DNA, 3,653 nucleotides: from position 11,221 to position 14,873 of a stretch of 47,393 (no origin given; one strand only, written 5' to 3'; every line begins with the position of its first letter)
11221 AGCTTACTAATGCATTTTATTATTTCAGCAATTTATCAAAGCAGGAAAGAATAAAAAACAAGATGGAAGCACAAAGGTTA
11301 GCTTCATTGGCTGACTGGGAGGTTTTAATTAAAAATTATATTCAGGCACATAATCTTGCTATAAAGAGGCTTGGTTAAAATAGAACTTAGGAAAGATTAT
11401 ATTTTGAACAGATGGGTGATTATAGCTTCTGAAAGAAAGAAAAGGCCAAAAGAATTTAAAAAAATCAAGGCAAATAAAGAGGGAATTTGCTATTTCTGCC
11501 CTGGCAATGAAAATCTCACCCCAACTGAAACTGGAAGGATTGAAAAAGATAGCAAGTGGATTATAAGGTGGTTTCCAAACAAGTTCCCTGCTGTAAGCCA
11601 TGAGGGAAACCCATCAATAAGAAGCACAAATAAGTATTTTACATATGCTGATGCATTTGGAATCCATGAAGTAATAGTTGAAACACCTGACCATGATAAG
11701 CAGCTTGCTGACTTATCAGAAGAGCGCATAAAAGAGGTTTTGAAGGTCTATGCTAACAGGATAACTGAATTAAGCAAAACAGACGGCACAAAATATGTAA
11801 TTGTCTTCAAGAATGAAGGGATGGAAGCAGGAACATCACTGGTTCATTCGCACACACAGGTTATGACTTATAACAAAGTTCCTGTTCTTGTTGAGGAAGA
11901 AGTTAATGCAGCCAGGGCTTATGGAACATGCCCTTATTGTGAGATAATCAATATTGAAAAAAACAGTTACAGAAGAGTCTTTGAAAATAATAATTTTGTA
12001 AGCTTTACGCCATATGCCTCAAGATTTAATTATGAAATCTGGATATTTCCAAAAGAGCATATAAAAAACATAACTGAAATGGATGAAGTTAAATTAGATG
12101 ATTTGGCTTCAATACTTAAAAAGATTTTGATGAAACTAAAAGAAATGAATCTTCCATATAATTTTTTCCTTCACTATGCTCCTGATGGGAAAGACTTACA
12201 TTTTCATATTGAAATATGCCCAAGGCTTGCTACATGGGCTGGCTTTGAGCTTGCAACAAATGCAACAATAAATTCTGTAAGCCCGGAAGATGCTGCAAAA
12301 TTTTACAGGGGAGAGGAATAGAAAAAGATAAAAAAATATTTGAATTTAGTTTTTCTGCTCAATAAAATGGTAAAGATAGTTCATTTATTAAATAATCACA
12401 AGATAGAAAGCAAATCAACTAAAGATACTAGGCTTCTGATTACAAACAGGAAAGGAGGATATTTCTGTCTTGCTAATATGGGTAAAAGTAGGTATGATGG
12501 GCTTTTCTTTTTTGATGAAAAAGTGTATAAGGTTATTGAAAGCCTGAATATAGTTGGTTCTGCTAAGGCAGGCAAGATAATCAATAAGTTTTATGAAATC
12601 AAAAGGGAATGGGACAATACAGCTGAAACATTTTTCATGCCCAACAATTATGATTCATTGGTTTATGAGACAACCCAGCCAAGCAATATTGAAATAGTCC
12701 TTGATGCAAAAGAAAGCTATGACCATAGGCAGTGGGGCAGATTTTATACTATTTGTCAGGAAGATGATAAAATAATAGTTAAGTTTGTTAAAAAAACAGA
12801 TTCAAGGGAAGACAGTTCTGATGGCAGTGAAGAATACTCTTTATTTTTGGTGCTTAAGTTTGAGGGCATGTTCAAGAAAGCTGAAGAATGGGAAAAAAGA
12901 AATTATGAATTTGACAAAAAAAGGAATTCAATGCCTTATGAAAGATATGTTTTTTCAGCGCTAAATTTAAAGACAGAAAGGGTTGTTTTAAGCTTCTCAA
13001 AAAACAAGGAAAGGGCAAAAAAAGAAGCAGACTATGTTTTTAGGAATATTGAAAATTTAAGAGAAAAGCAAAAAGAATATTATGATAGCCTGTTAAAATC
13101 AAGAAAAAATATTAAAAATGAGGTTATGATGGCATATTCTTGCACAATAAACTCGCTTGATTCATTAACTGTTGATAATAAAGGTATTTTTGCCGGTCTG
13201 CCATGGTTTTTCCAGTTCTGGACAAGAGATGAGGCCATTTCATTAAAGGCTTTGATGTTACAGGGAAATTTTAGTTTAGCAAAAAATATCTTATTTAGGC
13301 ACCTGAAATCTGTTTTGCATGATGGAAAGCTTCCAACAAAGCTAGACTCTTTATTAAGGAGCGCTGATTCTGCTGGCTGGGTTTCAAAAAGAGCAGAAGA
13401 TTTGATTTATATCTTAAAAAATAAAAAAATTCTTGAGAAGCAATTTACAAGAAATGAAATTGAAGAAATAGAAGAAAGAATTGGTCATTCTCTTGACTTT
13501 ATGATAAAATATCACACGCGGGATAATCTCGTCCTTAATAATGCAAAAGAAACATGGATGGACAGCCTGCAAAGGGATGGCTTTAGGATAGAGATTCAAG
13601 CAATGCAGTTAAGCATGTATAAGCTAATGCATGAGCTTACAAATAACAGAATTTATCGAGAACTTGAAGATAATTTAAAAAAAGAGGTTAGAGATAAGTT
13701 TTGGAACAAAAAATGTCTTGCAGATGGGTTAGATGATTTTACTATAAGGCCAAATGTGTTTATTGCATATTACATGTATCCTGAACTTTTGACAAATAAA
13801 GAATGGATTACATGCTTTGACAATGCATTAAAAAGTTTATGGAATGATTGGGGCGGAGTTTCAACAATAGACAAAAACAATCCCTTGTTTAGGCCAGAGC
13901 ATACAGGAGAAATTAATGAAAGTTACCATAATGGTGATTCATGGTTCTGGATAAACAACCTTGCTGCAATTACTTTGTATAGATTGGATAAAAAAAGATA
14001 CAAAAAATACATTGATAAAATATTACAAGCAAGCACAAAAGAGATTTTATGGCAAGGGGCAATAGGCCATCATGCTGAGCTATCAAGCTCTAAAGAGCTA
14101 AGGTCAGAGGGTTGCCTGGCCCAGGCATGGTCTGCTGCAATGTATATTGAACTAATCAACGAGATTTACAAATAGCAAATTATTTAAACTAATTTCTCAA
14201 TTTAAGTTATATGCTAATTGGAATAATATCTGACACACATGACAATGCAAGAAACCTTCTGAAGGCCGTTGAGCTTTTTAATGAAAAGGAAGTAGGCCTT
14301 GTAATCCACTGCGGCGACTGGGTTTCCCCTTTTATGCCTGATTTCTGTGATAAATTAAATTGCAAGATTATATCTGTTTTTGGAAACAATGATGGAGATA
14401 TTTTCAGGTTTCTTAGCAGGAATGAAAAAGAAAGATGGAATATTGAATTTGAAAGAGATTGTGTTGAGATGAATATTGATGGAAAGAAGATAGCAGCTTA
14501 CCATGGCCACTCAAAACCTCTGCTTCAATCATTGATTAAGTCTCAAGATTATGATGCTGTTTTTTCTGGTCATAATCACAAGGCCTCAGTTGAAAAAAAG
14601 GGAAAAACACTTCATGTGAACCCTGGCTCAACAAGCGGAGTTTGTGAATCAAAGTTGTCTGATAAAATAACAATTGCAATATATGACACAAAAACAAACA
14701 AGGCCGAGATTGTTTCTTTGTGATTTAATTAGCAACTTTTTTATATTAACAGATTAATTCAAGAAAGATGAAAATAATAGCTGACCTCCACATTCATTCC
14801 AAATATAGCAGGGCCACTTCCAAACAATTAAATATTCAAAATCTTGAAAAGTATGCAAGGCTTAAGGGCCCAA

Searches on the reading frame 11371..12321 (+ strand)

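Call 20: search_protein_families(library=pfam, proteins=[window:11371-12321:+], max_evalue=0.001)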
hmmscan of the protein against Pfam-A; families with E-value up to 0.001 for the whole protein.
window:11371-12321:+ (316 aa): 6 families
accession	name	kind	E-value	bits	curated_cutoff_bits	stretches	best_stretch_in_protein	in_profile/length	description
PF01087.27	GalP_UDP_transf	-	4.4e-23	83.1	22.1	1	7-171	15-184/184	Galactose-1-phosphate uridyl transferase, N-terminal domain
PF16268.10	DUF4921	-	1.2e-13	51.2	28.5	1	107-307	184-388/425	Domain of unknown function (DUF4921)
PF16285.10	DUF4931_N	-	3.5e-12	46.9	24.1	1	83-169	39-123/124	Domain of unknown function (DUF4931) N-terminal domain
PF02744.22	GalP_UDP_tr_C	-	3.6e-09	37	29.2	1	193-281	21-118/165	Galactose-1-phosphate uridyl transferase, C-terminal domain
PF11969.13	DcpS_C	-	6e-08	33.6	24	1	187-280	2-99/114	Scavenger mRNA decapping enzyme C-term binding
PF01230.28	HIT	-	2.8e-07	31.5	21.5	0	201-280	7-92/98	HIT domain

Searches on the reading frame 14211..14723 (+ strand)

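Call 20: search_protein_families(library=pfam, proteins=[window:14211-14723:+], max_evalue=0.001)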
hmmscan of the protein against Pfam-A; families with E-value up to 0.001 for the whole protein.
window:14211-14723:+ (170 aa): 3 families
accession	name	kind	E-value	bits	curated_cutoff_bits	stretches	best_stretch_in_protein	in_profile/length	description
PF12850.12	Metallophos_2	-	1e-35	123.5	27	1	1-162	1-153/154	Calcineurin-like phosphoesterase superfamily domain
PF00149.33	Metallophos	-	7.5e-11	43.3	21.5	1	1-122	1-188/191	Calcineurin-like phosphoesterase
PF14582.11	Metallophos_3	-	1.9e-05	24.6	28.2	0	98-141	195-239/259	Metallophosphoesterase, calcineurin superfamily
